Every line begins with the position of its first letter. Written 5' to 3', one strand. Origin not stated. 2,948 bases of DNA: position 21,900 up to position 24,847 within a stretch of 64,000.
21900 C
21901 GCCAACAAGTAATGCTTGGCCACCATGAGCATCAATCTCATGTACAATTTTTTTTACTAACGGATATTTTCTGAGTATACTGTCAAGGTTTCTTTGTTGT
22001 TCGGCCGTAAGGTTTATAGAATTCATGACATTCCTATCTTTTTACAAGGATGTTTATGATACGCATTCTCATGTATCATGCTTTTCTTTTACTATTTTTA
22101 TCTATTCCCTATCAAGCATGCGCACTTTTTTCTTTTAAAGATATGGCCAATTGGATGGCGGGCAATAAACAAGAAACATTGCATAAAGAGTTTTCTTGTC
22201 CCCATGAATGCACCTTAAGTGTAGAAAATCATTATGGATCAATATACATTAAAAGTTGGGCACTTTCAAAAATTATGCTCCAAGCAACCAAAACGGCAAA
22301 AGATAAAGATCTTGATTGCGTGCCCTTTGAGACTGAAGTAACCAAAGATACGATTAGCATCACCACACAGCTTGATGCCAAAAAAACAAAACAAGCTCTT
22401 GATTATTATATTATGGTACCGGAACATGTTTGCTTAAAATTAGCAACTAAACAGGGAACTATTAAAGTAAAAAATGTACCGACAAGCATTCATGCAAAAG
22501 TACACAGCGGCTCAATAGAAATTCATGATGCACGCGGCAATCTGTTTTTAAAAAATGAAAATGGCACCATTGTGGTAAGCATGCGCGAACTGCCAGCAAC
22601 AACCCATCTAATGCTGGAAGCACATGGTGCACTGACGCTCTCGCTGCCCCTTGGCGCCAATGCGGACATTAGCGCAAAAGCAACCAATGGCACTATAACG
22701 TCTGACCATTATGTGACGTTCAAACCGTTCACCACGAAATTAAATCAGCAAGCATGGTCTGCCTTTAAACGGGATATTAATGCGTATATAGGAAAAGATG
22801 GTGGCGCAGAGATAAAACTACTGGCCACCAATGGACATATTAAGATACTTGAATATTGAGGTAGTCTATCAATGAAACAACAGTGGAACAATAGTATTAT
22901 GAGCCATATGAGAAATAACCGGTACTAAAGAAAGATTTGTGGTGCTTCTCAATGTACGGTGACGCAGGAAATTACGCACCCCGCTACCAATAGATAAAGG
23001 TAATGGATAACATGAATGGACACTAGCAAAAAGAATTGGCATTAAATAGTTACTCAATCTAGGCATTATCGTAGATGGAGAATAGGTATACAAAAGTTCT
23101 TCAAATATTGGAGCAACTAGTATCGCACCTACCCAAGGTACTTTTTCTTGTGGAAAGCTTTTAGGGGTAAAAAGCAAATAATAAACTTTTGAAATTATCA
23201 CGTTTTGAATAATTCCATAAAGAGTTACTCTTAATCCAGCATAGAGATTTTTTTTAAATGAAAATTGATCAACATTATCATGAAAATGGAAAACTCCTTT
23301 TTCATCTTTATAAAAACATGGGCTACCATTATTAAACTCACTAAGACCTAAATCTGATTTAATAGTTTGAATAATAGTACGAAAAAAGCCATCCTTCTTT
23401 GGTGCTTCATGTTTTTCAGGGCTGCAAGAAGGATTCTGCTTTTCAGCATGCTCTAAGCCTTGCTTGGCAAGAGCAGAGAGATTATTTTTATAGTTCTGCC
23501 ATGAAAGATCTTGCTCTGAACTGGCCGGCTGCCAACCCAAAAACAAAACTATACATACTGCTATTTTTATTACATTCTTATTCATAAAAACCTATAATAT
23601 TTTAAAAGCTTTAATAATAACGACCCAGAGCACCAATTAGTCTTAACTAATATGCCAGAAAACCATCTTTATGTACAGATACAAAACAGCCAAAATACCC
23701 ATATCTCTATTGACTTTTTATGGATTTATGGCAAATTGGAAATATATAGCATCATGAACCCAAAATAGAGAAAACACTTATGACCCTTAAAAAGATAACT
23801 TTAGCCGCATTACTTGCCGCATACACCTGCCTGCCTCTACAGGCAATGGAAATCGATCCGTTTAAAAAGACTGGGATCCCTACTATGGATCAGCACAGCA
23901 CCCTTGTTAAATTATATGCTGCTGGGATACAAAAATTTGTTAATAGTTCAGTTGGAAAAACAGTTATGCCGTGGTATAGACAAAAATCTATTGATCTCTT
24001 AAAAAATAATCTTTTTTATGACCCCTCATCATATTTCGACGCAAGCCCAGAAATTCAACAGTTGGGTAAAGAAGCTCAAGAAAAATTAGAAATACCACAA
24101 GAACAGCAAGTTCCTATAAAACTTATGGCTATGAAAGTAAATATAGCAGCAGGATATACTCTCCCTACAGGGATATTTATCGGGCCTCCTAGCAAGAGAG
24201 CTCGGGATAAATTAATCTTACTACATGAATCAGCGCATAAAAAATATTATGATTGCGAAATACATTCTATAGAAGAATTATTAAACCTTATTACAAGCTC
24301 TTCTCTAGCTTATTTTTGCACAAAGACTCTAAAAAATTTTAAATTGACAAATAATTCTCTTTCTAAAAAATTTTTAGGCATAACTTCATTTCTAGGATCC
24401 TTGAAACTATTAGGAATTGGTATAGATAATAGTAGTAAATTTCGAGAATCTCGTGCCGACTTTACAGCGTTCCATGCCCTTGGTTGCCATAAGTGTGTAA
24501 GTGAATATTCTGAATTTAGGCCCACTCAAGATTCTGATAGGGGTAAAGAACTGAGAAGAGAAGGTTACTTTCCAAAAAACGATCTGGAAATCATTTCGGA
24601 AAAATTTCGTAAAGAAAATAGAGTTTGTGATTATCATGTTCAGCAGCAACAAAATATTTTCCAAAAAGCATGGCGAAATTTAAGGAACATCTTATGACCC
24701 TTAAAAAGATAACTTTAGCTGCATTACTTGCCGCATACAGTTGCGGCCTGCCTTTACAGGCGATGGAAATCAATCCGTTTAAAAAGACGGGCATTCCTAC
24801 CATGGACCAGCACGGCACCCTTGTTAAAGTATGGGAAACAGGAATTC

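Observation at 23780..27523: A-B-A-B tandem array of four signal-peptide M48-like metalloprotease paralogs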

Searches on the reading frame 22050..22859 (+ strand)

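Call 19: search_protein_families(library=pfam, proteins=[window:22050-22859:+], max_evalue=0.001)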
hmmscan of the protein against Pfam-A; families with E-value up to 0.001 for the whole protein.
window:22050-22859:+ (269 aa): 1 family
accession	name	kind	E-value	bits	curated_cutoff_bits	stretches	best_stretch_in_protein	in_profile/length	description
PF13349.12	DUF4097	-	6.3e-05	22.9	22.9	1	129-226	120-218/247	Toastrack DUF4097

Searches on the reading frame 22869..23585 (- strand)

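Call 19: search_protein_families(library=pfam, proteins=[window:22869-23585:-], max_evalue=0.001)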
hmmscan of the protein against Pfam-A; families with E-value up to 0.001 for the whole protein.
window:22869-23585:- (238 aa): 0 families

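Call 60: search_protein_families(library=pfam, proteins=[window:22869-23585:-], max_evalue=10)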
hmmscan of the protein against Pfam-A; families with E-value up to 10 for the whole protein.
window:22869-23585:- (238 aa): 1 family
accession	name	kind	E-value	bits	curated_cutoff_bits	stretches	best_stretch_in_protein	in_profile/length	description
PF02517.21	Rce1-like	-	0.0042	17.8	22.4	1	150-232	7-93/93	Type II CAAX prenyl endopeptidase Rce1-like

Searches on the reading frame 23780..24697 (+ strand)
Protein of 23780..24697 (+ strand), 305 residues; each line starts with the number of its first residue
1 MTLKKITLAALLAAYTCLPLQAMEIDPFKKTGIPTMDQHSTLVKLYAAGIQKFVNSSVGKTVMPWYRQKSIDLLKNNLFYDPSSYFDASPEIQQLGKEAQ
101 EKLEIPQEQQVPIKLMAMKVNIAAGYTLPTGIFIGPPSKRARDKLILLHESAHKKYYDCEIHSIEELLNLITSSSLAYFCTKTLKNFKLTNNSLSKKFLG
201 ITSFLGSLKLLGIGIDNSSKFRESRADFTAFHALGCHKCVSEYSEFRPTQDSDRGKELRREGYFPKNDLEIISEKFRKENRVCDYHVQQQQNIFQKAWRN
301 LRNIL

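Call 3: search_protein_families(library=pfam, proteins=[window:23780-24697:+], max_evalue=10)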
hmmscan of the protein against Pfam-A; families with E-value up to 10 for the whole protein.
window:23780-24697:+ (305 aa): 2 families
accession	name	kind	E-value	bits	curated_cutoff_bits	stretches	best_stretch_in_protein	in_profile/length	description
PF02267.23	Rib_hydrolayse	-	0.028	14.2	25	1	144-189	184-229/241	ADP-ribosyl cyclase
PF20822.2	Cmr2_hel_dom1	-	0.063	14.3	27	1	49-109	15-74/93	CRISPR RNA silencing complex Cmr2 subunit, first helical domain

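Call 4: search_protein_families(library=ncbifam, proteins=[window:23780-24697:+], max_evalue=10)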
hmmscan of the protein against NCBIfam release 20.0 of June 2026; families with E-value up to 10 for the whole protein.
window:23780-24697:+ (305 aa): 0 families

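Call 6: find_homologous_proteins(query=A1, max_evalue=0.001)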
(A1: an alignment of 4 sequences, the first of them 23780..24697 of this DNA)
Query A1 (4 sequences) (305 aa, profile of the alignment): 4 proteins with E <= 0.001 among 8000 candidates.
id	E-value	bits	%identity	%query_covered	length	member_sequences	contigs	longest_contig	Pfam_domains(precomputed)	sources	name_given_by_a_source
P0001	2.6e-158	544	54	98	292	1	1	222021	-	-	-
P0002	8.9e-152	523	53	97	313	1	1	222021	-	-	-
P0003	2.2e-151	521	51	97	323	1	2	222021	-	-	-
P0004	4.8e-100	353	99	64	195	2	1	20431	-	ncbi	ncbi:MAG: hypothetical protein AB7R69_00970, partial [Candidatus Babeliales bacterium]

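Call 46: find_encoding_contigs(protein=P0003, flank=6000, max_places=4)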
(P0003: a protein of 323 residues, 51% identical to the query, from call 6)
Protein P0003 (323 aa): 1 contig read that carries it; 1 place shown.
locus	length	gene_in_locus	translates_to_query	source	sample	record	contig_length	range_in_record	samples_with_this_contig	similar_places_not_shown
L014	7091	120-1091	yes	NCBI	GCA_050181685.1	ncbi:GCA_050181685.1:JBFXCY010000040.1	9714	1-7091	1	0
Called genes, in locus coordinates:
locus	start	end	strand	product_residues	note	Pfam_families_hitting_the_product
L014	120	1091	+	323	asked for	-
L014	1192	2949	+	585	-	PF02683:DsbD_TM, PF13386:DsbD_2, PF00085:Thioredoxin (weak), PF13098:Thioredoxin_2, PF13899:Thioredoxin_7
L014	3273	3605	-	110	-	PF02482:Ribosomal_S30AE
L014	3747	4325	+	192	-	-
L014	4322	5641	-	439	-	PF00025:Arf (faint), PF01926:MMR_HSR1, PF02421:FeoB_N, PF00009:GTP_EFTU (weak), PF00009:GTP_EFTU, PF02421:FeoB_N, PF01926:MMR_HSR1, PF14714:KH_dom-like, +6 more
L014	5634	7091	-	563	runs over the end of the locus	PF13177:DNA_pol3_delta2, PF00004:AAA, PF07728:AAA_5 (faint), PF13401:AAA_22 (faint), PF21960:RCF1-5-like_lid (weak), PF22608:DNAX_ATPase_lid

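Call 47: find_encoding_contigs(protein=P0004, flank=6000, max_places=4)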
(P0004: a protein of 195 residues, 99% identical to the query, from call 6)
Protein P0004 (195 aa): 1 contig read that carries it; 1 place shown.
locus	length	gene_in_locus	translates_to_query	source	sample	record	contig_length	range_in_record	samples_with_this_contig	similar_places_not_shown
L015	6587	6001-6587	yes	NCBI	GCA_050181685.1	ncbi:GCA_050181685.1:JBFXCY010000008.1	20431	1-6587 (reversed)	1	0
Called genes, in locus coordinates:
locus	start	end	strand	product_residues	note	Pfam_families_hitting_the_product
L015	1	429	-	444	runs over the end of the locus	PF26549:Tricorn_N (faint), PF07676:PD40 (weak), PF26550:Tricorn_2nd (weak)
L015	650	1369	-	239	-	-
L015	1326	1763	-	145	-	PF02472:ExbD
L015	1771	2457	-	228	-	PF01618:MotA_ExbB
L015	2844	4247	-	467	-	PF01743:PolyA_pol, PF12627:PolyA_pol_RNAbd (weak), PF01966:HD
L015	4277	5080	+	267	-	-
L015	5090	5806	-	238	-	-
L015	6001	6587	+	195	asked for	?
